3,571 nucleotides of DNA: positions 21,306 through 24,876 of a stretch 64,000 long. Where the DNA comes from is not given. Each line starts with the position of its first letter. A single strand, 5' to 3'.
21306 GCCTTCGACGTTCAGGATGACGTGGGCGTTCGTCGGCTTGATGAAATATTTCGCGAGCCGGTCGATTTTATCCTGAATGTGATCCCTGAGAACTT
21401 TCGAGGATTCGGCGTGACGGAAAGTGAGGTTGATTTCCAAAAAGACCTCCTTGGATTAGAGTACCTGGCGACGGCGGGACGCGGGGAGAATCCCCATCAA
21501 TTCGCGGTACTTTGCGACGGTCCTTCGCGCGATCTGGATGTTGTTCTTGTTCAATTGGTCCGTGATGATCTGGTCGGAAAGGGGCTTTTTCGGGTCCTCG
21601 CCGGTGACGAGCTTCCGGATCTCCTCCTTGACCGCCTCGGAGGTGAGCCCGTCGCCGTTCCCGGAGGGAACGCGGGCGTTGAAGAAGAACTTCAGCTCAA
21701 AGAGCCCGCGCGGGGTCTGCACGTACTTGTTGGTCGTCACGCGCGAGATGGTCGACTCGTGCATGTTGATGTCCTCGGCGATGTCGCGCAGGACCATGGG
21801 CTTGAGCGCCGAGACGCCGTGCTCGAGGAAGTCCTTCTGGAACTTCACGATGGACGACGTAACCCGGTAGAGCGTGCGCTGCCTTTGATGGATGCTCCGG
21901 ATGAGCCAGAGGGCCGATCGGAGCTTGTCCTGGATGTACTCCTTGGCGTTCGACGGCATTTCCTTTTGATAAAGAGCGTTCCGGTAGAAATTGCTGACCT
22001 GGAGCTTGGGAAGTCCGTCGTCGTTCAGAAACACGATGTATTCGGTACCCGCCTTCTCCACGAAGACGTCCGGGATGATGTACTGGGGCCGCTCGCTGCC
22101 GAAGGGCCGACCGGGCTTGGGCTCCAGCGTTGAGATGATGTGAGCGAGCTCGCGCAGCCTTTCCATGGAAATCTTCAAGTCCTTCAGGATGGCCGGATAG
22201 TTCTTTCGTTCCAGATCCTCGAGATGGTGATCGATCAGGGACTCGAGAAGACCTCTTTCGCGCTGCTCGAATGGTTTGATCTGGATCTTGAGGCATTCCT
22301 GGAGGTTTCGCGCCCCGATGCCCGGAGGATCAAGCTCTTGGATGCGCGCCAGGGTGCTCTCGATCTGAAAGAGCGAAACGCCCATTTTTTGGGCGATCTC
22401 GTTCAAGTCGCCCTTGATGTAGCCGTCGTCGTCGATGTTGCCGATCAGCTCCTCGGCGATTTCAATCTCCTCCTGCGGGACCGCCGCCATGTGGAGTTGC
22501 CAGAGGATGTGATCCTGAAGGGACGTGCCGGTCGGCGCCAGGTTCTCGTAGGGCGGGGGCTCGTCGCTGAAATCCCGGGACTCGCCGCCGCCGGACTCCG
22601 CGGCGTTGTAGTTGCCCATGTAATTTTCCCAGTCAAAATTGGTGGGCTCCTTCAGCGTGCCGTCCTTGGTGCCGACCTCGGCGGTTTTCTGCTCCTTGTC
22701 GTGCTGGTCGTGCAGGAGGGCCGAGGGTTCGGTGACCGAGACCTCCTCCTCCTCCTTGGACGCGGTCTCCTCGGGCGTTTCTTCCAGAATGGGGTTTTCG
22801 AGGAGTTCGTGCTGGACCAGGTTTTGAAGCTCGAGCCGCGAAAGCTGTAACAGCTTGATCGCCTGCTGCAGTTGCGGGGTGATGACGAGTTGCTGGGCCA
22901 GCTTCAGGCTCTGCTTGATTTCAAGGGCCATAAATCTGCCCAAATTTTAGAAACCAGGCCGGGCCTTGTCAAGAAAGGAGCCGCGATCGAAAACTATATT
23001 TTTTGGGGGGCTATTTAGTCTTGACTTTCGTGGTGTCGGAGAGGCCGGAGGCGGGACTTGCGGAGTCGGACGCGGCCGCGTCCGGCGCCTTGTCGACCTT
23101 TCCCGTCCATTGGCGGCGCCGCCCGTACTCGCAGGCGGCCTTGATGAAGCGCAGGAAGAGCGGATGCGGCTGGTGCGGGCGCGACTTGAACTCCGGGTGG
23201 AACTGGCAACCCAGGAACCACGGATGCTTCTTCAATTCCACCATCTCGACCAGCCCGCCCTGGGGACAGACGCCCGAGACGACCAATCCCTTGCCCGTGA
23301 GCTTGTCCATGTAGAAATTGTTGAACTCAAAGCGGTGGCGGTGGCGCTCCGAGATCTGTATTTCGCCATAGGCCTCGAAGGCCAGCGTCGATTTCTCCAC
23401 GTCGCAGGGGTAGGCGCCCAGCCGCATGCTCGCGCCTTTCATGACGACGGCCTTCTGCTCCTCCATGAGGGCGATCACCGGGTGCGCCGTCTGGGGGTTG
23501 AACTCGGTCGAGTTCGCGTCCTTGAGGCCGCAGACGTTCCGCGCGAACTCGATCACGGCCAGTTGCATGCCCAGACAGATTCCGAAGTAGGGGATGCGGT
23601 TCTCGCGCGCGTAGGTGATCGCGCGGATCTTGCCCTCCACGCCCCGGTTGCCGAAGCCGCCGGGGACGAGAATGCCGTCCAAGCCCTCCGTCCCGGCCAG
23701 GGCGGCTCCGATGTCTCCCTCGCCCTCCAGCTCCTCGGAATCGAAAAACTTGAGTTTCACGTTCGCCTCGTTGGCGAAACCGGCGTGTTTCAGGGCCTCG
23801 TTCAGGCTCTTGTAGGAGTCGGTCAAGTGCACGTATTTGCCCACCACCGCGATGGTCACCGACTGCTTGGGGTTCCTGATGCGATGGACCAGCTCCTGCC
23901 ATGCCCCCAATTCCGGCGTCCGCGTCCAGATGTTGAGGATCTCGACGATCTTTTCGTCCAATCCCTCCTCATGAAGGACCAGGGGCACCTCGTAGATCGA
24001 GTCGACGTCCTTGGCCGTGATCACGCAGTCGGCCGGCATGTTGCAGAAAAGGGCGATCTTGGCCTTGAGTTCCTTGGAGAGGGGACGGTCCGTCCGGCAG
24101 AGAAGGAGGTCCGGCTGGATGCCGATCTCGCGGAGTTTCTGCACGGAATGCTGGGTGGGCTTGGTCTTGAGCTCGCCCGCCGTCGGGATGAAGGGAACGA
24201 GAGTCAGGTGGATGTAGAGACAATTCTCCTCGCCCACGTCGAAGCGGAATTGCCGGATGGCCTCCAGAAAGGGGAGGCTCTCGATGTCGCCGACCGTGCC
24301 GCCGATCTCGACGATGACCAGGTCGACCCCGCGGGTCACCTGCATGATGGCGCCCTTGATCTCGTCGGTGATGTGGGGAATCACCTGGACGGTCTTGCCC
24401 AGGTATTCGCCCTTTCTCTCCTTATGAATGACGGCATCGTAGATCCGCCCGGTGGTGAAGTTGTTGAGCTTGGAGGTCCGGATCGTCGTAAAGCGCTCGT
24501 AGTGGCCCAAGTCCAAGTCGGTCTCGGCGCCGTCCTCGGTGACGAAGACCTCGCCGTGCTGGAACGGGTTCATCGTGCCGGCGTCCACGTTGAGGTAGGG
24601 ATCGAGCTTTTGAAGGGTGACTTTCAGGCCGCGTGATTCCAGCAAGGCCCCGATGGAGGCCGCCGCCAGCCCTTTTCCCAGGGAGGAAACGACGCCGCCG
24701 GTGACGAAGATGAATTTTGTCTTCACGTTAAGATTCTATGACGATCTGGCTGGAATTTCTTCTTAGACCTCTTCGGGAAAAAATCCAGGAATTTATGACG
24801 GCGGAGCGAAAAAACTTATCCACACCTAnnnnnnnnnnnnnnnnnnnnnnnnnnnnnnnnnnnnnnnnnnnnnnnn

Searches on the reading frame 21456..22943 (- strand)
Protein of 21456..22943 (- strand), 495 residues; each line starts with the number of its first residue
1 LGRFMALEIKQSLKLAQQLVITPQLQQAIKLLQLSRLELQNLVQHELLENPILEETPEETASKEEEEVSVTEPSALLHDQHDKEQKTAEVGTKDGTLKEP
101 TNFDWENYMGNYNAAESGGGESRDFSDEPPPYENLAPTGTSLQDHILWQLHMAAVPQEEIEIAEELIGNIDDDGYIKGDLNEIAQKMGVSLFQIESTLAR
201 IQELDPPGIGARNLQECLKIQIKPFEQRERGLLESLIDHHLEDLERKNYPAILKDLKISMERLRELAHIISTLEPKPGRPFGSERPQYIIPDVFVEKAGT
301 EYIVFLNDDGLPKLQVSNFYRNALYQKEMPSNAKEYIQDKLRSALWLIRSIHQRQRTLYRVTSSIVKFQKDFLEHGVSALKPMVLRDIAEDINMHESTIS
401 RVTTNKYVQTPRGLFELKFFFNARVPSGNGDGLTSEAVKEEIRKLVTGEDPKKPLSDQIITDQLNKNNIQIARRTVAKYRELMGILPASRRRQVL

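Call 12: search_protein_families(library=pfam, proteins=[window:21456-22943:-], max_evalue=0.001)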
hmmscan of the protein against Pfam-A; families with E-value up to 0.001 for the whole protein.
window:21456-22943:- (495 aa): 3 families
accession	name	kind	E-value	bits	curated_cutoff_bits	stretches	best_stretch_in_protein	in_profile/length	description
PF04963.19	Sigma54_CBD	-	2.5e-63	213.6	22.9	1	132-320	2-185/185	Sigma-54 factor, core binding domain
PF04552.19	Sigma54_DBD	-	2.2e-62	209.9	22.8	1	335-492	2-159/160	Sigma-54, DNA binding domain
PF00309.25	Sigma54_AID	-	7.9e-15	54.9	23.8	1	10-55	1-46/46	Sigma-54 factor, Activator interacting domain (AID)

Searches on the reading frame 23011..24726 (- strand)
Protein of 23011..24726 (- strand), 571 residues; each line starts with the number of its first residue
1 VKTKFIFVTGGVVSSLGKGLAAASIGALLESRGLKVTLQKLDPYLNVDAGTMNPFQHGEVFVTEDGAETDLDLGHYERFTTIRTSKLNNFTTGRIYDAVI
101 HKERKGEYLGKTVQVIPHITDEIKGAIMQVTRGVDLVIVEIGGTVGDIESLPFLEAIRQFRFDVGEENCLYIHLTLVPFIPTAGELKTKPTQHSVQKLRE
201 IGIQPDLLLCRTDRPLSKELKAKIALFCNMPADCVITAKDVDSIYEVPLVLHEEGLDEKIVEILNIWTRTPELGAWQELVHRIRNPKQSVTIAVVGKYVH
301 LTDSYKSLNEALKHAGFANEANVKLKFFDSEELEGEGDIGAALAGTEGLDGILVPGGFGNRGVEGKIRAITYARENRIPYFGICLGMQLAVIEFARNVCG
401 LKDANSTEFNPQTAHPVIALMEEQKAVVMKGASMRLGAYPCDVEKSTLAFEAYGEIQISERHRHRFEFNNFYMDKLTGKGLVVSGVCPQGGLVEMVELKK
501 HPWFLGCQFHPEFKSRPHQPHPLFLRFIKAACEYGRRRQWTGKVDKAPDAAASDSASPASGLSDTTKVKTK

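Call 12: search_protein_families(library=pfam, proteins=[window:23011-24726:-], max_evalue=0.001)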
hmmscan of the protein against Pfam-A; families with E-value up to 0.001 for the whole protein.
window:23011-24726:- (571 aa): 3 families
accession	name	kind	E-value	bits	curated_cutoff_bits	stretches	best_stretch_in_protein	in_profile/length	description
PF06418.20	CTP_synth_N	-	1.4e-128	428.2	26.1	1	4-266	1-265/265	CTP synthase N-terminus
PF00117.34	GATase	-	9e-41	140.1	22.8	1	301-529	2-189/190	Glutamine amidotransferase class-I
PF07722.19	Peptidase_C26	-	4.9e-10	40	20.5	1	370-512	98-219/219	Peptidase C26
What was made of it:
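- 23011..24726 (-): pyrG (CTP synthase), 99 nt downstream of B on the same strand. This is context, not part of the feature. Pfam CTP_synth_N plus GATase (call 12).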

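Call 51: find_homologous_proteins(query=window:23011-24726:-, max_evalue=1e-50)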
Query window:23011-24726:- (571 aa): 8000 proteins with E <= 1e-50 among 8000 candidates; the best 120 are listed.
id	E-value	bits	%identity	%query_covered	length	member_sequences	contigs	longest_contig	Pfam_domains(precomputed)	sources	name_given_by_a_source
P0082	0.0e+0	1309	100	100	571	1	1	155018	PF07722.20,PF06418.21,PF00117.35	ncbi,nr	ncbi:MAG TPA: CTP synthase [bacterium]|nr:CTP synthase [bacterium]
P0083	0.0e+0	1166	88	100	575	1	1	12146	PF07722.20,PF06418.21,PF00117.35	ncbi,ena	-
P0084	0.0e+0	1165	88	100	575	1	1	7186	PF07722.20,PF06418.21,PF00117.35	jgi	-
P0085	0.0e+0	1159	88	100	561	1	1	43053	PF07722.20,PF06418.21,PF00117.35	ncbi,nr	ncbi:MAG TPA: CTP synthase [bacterium]|nr:CTP synthase [bacterium]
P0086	0.0e+0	1147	88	100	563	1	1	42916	PF07722.20,PF06418.21,PF00117.35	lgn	-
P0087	0.0e+0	1143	88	100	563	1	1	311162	PF07722.20,PF06418.21,PF00117.35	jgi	-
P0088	0.0e+0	1112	85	100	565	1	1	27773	PF07722.20,PF06418.21,PF00117.35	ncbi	-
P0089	0.0e+0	1100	86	97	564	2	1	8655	PF07722.20,PF06418.21,PF00117.35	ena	-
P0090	0.0e+0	1077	82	100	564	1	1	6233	PF07722.20,PF06418.21,PF00117.35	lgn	-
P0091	0.0e+0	1067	85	96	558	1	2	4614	PF07722.20,PF06418.21,PF00117.35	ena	-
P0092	0.0e+0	1034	80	97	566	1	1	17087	PF07722.20,PF06418.21,PF00117.35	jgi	jgi:CTP synthase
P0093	0.0e+0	1026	79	98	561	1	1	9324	PF07722.20,PF06418.21,PF00117.35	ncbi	-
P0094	0.0e+0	1016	78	100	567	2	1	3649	PF07722.20,PF06418.21,PF00117.35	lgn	-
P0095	0.0e+0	1015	79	98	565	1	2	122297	PF07722.20,PF06418.21,PF00117.35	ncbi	-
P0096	0.0e+0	1011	81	95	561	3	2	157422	PF07722.20,PF06418.21,PF00117.35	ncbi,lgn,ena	-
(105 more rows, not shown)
